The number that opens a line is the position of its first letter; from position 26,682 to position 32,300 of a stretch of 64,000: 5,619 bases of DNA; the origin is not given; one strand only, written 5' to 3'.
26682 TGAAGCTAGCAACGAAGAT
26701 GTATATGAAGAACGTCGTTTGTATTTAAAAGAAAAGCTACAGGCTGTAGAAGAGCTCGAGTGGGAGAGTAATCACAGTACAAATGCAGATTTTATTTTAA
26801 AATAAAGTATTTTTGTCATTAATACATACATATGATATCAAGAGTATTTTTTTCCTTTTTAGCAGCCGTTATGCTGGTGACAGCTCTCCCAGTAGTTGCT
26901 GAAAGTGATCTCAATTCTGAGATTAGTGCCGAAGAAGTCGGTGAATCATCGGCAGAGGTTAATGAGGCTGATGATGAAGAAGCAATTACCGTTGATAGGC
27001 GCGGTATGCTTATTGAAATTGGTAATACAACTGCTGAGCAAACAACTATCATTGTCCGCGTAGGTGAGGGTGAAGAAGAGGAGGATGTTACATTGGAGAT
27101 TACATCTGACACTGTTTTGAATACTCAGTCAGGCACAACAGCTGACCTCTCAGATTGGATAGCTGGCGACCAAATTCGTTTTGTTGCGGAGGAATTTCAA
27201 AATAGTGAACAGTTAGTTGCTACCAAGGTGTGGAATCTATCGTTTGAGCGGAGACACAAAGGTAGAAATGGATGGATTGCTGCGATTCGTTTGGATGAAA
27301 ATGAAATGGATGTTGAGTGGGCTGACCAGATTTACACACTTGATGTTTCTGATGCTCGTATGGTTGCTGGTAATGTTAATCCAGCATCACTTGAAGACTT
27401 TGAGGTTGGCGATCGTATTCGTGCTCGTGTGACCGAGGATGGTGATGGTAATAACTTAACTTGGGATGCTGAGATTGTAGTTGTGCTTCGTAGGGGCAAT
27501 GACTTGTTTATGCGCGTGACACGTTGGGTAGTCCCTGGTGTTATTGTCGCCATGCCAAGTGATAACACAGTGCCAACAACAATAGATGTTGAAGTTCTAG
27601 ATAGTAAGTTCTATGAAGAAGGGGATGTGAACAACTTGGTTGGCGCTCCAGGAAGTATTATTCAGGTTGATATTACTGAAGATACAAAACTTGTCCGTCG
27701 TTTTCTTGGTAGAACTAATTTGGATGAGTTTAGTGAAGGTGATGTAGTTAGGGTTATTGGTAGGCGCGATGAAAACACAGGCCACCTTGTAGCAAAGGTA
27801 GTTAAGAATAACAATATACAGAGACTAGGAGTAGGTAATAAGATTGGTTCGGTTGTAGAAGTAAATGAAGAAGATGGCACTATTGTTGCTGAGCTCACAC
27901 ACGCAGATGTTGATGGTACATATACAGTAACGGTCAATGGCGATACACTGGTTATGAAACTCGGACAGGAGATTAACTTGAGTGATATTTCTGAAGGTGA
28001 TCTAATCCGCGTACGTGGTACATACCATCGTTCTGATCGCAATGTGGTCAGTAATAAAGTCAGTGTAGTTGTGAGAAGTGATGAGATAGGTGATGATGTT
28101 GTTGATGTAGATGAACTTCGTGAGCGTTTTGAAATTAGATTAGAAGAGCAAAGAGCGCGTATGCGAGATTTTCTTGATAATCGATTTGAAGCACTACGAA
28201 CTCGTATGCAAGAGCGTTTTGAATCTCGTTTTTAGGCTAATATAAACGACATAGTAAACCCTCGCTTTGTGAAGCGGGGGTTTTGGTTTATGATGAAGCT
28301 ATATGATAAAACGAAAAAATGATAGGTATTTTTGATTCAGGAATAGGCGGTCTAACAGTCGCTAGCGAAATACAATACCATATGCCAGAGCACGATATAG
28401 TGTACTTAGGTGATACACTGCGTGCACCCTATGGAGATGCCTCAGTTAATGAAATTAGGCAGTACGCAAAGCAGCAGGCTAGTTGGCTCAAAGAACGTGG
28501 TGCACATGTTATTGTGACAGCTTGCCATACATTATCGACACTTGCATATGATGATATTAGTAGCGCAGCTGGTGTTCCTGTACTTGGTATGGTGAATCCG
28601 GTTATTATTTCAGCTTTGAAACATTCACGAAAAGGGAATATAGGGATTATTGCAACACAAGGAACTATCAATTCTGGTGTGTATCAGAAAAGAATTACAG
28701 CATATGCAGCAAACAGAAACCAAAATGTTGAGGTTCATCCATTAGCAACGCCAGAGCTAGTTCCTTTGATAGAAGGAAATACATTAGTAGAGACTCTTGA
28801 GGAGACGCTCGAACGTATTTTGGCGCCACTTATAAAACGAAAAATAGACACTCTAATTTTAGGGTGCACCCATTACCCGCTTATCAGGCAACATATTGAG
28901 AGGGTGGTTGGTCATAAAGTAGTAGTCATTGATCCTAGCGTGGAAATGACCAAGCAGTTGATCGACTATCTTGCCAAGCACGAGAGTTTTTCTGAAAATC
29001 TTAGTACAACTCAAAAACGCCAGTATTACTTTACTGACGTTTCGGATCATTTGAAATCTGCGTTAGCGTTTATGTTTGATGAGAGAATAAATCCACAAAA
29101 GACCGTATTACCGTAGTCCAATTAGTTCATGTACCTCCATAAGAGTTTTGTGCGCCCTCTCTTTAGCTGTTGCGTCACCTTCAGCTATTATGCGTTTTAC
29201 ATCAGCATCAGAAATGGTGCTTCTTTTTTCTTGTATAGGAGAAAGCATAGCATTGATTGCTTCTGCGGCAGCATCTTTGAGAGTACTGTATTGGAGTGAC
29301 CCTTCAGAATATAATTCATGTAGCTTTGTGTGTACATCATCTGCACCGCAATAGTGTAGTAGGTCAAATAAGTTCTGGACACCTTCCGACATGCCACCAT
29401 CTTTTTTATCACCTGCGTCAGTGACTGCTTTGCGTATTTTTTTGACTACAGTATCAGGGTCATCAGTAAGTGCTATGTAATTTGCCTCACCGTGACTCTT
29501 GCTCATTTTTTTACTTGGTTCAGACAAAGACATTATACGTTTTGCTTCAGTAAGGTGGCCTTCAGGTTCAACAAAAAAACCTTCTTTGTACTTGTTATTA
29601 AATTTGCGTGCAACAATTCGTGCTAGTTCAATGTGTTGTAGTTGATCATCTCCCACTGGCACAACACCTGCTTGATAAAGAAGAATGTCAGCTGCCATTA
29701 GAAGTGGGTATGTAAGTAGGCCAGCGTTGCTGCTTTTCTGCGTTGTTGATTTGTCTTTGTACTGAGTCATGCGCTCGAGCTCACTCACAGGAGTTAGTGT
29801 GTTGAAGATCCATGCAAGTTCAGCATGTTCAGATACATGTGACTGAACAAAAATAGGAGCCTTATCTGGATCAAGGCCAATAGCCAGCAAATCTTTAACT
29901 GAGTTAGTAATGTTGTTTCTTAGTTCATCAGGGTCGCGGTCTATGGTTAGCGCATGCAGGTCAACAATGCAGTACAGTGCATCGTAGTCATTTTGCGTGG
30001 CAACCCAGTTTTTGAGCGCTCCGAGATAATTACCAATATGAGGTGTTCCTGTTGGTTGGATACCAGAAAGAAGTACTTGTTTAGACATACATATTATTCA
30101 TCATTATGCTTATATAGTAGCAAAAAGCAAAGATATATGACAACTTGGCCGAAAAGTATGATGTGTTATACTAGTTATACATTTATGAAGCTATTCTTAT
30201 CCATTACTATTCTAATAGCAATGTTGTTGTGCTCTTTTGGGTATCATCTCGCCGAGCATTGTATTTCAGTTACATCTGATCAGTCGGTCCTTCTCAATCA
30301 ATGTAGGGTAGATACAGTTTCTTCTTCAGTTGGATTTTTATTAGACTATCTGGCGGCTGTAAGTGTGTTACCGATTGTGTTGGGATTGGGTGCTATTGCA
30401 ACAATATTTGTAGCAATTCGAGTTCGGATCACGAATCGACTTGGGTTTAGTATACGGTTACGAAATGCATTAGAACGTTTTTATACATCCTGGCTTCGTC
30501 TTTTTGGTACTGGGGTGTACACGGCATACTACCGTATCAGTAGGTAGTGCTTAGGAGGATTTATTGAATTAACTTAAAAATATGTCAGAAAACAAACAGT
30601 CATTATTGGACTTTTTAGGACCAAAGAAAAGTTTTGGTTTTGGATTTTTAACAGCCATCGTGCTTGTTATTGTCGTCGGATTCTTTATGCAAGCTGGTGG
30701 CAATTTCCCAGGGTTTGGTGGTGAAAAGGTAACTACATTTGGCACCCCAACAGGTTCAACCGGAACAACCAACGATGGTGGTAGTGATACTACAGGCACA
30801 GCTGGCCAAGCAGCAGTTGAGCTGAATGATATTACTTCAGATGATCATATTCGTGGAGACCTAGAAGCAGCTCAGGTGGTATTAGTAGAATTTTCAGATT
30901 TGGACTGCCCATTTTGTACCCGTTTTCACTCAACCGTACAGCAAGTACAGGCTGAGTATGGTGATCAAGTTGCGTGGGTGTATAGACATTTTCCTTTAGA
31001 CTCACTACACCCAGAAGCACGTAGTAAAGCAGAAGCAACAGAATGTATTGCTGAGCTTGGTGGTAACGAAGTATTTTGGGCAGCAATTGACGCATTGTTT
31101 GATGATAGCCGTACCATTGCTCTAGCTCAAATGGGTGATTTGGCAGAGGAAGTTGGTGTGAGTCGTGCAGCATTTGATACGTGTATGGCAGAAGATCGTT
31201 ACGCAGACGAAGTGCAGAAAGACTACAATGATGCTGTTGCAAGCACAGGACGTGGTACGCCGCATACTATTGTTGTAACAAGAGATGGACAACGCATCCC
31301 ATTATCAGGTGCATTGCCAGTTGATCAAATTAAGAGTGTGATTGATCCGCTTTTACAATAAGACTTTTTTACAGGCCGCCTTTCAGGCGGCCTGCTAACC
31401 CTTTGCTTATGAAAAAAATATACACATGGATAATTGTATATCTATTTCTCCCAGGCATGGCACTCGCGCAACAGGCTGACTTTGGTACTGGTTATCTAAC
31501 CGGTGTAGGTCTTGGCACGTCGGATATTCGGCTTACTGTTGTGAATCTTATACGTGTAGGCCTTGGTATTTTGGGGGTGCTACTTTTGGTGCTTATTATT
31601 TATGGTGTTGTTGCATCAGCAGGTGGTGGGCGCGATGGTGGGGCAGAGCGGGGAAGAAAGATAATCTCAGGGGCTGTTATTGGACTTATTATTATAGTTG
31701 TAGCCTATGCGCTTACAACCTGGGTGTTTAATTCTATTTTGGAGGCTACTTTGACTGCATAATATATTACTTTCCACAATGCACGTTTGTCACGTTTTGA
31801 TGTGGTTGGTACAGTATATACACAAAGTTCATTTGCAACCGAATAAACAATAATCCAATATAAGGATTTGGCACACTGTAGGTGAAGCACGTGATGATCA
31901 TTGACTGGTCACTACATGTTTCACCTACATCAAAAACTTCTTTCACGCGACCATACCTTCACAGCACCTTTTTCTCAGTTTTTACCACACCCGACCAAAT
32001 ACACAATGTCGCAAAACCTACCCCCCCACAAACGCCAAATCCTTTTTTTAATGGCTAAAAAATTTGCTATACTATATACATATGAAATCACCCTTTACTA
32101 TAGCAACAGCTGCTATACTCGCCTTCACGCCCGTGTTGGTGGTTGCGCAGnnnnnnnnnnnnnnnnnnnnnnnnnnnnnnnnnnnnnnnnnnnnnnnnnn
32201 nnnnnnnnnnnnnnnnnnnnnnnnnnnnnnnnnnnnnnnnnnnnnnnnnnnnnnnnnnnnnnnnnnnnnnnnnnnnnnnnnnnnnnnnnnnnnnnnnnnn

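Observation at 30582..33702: DsbA-like oxidoreductase followed by a VirB2/TrbC-like pilin candidate and a string of small secreted/membrane proteins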

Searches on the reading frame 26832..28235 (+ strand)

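Call 3: search_protein_families(library=pfam, proteins=[window:26832-28235:+], max_evalue=1)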
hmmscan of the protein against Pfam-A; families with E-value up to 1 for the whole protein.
window:26832-28235:+ (467 aa): 4 families
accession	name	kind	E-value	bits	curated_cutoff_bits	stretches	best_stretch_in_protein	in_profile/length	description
PF11604.15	CusF_Ec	-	0.00013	22.1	27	1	169-210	27-68/72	Copper binding periplasmic protein CusF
PF18914.6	DUF5666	-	0.014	16.1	27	1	278-324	18-59/60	Domain of unknown function (DUF5666)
PF10604.15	Polyketide_cyc2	-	0.16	12.7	27.4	0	197-228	90-123/142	Polyketide cyclase / dehydrase and lipid transport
PF18692.7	DUF5640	-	0.41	11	28.5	0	347-380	21-52/85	Family of unknown function (DUF5640)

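Call 4: search_protein_families(library=ncbifam, proteins=[window:26832-28235:+], max_evalue=1)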
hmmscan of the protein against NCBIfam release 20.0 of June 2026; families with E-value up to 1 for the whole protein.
window:26832-28235:+ (467 aa): 1 family
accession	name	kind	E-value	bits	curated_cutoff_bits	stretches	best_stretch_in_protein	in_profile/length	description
NF003020.0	PRK03879.2-1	equivalog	0.061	13.4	154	1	321-376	32-86/100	ribonuclease P protein component 1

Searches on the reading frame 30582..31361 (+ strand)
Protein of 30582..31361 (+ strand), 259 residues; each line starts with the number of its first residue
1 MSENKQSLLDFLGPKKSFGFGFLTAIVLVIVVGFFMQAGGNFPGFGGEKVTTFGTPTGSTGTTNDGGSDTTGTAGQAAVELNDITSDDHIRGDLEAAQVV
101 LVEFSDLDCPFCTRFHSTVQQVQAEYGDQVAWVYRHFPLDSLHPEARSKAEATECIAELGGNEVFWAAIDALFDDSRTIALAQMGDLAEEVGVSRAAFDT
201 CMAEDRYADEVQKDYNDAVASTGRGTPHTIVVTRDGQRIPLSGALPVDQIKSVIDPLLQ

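Call 3: search_protein_families(library=pfam, proteins=[window:30582-31361:+], max_evalue=1)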
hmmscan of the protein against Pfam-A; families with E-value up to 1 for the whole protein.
window:30582-31361:+ (259 aa): 9 families
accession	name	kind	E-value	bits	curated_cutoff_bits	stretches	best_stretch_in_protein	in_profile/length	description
PF13462.12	Thioredoxin_4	-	9.5e-18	65.4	23.2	1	87-231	4-145/165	Thioredoxin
PF01323.26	DSBA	-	3.5e-17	63.3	25.6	2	162-254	102-190/191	DSBA-like thioredoxin domain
PF13098.12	Thioredoxin_2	-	4e-05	24.3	27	1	98-251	6-101/104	Thioredoxin-like domain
PF08534.16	Redoxin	-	0.05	13.8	26.6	0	96-155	28-69/148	Redoxin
PF24227.1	DUF7443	-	0.064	13.3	27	1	227-241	7-21/58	Domain of unknown function (DUF7443)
PF00440.29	TetR_N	-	0.088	13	24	0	182-198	17-33/47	Bacterial regulatory proteins, tetR family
PF00085.26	Thioredoxin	-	0.14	12.7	23.5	1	95-131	15-52/103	Thioredoxin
PF13728.12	TraF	-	0.19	11.9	23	1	98-133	130-165/224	F plasmid transfer operon protein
PF21934.1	Yop-YscD_ppl_3rd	-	0.24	11.7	24.3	0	230-252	19-41/64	YscD/CdsD-like Bon-like domain 3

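Call 4: search_protein_families(library=ncbifam, proteins=[window:30582-31361:+], max_evalue=1)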
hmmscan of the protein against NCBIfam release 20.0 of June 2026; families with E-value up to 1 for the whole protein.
window:30582-31361:+ (259 aa): 10 families
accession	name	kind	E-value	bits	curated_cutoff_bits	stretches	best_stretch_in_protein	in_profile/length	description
NF041057.1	Rcas_1661_fam_Se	equivalog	5.7e-16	58.8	190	1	79-223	72-218/247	Rcas_1661 family thioredoxin-like (seleno)lipoprotein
NF033782.1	lipoprot_Omp28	subfamily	0.00049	19.4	150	1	97-136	37-78/264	Omp28 family outer membrane lipoprotein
NF040730.1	CxCC_doxin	equivalog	0.0018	18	65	1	100-131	3-33/83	thioredoxin-like (seleno)protein SaoT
NF008657.0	PRK11657.1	equivalog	0.009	15.3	124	1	92-121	113-141/251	thiol:disulfide interchange protein DsbG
NF047697.1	ThioredTrxAClost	equivalog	0.013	15.7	140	1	93-132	13-52/105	thioredoxin TrxA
NF008129.0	PRK10877.1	equivalog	0.029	13.6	215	1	98-158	108-165/237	bifunctional protein-disulfide isomerase/oxidoreductase DsbC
NF010555.0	PRK13949.1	equivalog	0.045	13.8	180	0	97-130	22-55/175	shikimate kinase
TIGR02738.1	TrbB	equivalog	0.12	12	132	1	95-130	48-83/153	type-F conjugative transfer system pilin assembly thiol-disulfide isomerase TrbB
TIGR02740.1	TraF-like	hypoth_equivalog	0.13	11.4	232.25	1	83-131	156-203/276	TraF-like protein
TIGR00411.1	redox_disulf_1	equivalog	0.18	11.9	92.75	1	104-131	6-33/82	MJ0307 family thioredoxin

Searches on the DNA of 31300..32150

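Call 32: search_rna_families(source=window, start=31300, end=32150, threshold=evalue, max_evalue=1)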
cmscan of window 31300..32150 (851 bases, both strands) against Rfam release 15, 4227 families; matches with E-value up to 1: 2.
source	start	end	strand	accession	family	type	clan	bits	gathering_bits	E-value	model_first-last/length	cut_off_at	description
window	31879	31927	+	RF00574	SNORD69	Gene; snRNA; snoRNA; CD-box;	-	20.2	37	0.83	1-77/77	no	Small nucleolar RNA SNORD69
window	31368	31398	-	RF02069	STnc70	Gene; sRNA;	-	19.1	40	0.24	113-143/149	no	Enterobacterial sRNA STnc70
